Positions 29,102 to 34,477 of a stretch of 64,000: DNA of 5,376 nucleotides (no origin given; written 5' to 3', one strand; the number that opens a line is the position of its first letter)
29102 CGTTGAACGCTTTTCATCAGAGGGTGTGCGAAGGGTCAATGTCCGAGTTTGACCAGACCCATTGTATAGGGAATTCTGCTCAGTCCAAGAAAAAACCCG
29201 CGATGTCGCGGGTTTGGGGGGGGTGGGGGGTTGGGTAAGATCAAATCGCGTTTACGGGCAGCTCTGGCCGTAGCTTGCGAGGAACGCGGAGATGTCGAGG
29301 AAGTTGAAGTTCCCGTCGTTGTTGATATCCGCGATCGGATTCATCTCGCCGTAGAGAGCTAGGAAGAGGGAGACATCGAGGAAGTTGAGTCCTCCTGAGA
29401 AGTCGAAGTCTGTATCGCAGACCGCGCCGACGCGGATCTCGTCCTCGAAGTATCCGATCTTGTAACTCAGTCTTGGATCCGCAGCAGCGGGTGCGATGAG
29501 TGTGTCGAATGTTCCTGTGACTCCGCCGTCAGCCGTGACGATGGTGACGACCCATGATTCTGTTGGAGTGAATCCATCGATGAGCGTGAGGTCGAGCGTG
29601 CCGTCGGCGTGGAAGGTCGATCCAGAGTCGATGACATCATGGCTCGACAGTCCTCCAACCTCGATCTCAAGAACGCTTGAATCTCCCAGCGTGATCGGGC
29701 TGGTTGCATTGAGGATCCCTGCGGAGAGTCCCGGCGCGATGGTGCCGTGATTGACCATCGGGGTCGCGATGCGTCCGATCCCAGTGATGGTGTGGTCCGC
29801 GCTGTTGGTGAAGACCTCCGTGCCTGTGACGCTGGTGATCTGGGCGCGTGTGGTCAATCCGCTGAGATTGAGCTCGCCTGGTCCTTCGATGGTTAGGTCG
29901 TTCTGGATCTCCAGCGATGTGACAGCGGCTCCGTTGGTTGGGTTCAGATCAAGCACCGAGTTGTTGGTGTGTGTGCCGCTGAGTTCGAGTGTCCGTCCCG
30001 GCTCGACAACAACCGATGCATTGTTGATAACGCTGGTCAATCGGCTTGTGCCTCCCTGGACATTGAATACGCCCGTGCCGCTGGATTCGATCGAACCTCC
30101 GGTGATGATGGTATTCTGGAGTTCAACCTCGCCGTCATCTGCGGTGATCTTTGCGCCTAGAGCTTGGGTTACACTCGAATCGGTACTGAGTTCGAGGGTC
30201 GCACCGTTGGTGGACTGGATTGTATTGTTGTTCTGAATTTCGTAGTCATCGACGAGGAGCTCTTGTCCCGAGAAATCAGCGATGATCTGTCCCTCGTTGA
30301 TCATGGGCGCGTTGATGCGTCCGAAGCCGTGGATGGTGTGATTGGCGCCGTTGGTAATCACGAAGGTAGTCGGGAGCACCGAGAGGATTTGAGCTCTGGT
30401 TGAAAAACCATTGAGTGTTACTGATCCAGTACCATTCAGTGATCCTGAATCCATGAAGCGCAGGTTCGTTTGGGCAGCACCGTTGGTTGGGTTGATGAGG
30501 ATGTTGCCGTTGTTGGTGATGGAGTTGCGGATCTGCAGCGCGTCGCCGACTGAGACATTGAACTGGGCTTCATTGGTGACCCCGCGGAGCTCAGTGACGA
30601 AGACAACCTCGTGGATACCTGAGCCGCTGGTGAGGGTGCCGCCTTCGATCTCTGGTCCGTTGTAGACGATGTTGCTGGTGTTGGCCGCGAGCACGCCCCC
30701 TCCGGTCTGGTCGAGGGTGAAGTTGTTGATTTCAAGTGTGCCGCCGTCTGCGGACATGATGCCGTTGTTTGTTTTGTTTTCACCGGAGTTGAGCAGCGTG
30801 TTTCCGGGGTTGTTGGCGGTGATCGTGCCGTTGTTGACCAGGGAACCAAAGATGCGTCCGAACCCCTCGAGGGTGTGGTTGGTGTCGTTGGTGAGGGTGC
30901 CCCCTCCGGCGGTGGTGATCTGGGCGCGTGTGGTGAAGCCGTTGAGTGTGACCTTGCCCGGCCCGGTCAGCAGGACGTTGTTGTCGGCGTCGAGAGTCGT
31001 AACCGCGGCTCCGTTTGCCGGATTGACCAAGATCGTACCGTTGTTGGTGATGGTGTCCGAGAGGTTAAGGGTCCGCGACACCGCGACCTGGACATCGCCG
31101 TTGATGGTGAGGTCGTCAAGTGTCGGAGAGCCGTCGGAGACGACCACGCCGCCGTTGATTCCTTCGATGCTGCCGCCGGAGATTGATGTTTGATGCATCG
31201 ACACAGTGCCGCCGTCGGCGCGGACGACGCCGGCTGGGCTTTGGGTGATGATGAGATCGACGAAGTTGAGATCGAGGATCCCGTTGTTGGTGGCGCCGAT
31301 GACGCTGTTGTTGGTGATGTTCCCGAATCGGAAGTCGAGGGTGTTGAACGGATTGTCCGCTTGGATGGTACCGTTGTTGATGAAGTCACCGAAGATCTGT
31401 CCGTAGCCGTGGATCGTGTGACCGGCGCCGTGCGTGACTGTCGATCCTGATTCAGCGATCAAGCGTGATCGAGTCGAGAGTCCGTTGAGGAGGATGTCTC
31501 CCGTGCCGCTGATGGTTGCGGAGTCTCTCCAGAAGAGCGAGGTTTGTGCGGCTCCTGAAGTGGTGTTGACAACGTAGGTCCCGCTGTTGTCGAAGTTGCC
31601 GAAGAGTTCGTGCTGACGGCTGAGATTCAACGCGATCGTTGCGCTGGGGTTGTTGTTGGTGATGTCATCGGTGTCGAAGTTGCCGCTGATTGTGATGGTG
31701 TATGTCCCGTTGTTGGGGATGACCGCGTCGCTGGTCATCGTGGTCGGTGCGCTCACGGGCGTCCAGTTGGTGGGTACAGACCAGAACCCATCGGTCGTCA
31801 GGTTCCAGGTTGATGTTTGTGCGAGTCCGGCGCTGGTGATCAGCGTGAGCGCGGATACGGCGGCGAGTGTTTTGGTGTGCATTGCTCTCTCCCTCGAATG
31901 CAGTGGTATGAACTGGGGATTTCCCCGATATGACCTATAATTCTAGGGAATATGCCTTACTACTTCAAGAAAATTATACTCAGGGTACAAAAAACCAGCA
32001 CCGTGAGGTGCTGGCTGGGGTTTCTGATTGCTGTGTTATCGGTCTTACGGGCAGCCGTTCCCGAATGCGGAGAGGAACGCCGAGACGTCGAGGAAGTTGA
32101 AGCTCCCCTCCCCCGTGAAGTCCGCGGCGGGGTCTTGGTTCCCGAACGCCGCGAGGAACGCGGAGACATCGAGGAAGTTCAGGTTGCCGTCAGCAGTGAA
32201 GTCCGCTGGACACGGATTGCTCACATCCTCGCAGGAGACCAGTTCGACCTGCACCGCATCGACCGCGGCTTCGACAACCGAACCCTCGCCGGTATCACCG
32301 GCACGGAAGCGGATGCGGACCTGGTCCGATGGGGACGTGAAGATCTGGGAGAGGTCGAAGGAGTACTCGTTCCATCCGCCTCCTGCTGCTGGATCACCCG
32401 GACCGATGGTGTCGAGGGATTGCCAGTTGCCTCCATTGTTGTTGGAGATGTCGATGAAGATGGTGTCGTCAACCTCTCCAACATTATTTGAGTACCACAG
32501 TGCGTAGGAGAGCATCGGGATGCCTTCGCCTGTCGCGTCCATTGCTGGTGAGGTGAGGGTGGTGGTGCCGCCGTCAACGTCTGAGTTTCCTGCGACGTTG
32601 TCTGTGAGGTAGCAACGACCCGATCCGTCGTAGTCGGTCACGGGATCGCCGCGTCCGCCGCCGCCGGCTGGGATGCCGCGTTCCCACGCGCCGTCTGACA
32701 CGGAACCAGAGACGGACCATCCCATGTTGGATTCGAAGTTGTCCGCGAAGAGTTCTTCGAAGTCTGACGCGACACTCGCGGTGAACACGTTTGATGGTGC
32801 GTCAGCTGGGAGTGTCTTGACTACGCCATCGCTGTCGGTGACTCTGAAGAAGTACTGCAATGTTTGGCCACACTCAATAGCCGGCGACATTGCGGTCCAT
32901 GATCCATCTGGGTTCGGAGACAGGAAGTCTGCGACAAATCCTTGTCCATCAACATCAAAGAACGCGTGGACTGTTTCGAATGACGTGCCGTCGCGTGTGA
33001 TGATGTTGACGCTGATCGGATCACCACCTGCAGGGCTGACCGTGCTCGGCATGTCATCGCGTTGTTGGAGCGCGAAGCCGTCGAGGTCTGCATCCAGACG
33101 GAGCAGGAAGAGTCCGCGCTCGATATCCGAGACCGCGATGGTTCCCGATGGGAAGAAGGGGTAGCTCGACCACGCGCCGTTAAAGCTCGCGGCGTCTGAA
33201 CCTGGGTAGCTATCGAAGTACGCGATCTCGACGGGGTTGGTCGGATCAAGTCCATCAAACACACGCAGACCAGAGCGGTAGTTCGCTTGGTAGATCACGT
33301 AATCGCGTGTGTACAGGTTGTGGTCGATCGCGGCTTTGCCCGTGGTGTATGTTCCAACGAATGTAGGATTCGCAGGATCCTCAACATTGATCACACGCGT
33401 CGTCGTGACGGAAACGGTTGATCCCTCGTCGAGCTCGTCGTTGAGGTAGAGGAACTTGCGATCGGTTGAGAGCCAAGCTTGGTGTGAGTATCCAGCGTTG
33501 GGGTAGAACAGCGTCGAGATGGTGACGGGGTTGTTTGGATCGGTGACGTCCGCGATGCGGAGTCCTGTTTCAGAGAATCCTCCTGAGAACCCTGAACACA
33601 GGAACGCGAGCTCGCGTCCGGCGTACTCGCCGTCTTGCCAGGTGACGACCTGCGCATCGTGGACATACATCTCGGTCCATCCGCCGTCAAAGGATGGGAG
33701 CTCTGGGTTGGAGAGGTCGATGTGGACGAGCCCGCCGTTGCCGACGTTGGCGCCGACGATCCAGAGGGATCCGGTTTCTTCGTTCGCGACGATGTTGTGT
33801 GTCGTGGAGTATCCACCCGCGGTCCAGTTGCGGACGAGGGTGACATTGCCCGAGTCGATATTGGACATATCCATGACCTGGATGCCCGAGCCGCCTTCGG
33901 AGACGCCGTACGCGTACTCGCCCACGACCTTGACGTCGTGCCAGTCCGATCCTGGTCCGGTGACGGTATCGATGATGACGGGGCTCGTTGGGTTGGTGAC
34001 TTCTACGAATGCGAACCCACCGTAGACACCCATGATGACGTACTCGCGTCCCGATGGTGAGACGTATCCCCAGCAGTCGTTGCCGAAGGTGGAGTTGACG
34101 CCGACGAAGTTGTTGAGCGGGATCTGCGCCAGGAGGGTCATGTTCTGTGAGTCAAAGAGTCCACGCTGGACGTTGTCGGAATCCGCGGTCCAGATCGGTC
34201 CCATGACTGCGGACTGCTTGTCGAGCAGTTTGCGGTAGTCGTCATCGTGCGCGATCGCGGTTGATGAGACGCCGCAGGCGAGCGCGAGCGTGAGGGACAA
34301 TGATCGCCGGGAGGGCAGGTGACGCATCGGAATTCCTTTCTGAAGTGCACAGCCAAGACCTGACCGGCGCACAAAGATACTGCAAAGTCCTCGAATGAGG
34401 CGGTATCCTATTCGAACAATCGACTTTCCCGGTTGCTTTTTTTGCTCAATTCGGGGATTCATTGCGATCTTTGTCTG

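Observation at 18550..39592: Seven secreted proteins with unrelated payloads share one C-terminal double EF-hand (dockerin-like) module ending in Cys-Pro-COOH: a candidate surface-display/anchoring system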

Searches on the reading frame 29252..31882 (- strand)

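Call 3: search_protein_families(library=ncbifam, proteins=[window:29252-31882:-], max_evalue=0.01)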
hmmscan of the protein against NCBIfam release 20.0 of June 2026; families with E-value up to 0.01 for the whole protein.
window:29252-31882:- (876 aa): 1 family
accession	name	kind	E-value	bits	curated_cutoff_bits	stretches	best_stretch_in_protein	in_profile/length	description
NF041540.1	dockerin_GC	domain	0.00038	20.8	29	1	825-875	4-67/67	GC-type dockerin domain-anchored protein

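Call 4: search_protein_families(library=pfam, proteins=[window:29252-31882:-], max_evalue=0.01)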
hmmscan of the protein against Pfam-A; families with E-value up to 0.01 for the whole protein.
window:29252-31882:- (876 aa): 0 families

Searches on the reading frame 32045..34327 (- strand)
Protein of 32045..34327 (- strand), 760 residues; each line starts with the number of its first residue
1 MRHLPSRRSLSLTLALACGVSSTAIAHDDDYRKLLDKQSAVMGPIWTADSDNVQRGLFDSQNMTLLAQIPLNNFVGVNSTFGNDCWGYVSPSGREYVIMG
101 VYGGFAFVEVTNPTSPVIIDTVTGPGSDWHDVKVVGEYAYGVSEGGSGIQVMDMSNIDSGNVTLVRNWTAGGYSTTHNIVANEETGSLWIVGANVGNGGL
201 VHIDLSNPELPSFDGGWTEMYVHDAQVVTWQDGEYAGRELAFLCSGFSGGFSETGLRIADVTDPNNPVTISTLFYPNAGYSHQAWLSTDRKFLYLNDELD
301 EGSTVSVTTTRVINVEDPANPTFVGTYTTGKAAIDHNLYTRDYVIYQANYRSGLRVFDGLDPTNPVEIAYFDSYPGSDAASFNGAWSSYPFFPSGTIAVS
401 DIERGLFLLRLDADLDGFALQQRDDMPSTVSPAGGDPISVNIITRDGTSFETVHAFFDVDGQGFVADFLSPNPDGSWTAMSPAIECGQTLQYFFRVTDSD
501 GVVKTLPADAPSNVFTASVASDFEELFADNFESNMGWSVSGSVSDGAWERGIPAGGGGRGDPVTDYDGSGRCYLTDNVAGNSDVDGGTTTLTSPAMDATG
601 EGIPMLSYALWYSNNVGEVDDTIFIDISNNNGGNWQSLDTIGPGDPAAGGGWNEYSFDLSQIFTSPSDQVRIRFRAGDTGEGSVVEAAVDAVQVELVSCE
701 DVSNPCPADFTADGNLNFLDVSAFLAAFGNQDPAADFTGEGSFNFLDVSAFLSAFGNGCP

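Call 3: search_protein_families(library=ncbifam, proteins=[window:32045-34327:-], max_evalue=0.01)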
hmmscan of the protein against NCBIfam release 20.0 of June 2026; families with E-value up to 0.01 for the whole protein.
window:32045-34327:- (760 aa): 2 families
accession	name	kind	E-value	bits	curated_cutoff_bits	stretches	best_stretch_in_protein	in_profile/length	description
TIGR04312.1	choice_anch_B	subfamily_domain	9.2e-100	334.4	100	1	52-410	4-363/364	choice-of-anchor B family protein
NF041540.1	dockerin_GC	domain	2e-10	40.9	29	1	706-759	1-67/67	GC-type dockerin domain-anchored protein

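Call 4: search_protein_families(library=pfam, proteins=[window:32045-34327:-], max_evalue=0.01)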
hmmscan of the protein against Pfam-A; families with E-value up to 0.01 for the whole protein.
window:32045-34327:- (760 aa): 0 families

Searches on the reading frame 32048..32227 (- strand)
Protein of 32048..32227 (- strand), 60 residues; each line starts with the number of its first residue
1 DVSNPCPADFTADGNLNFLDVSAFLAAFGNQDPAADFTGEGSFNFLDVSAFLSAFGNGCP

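Call 10: search_protein_families(library=pfam, proteins=[window:32048-32227:-], max_evalue=10)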
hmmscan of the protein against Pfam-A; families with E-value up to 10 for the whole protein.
seq(60 aa): 3 families
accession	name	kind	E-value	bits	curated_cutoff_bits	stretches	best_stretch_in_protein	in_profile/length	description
PF00404.24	Dockerin_1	-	0.029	15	22.9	1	8-49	2-50/57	Dockerin type I domain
PF03581.18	Herpes_UL33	-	0.21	12.4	25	1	11-31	17-37/72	Herpesvirus UL33-like protein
PF09597.18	SAM_Ribosomal_mS41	-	0.32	11.6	23.7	0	45-59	10-24/68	Small ribosomal subunit protein mS41 SAM domain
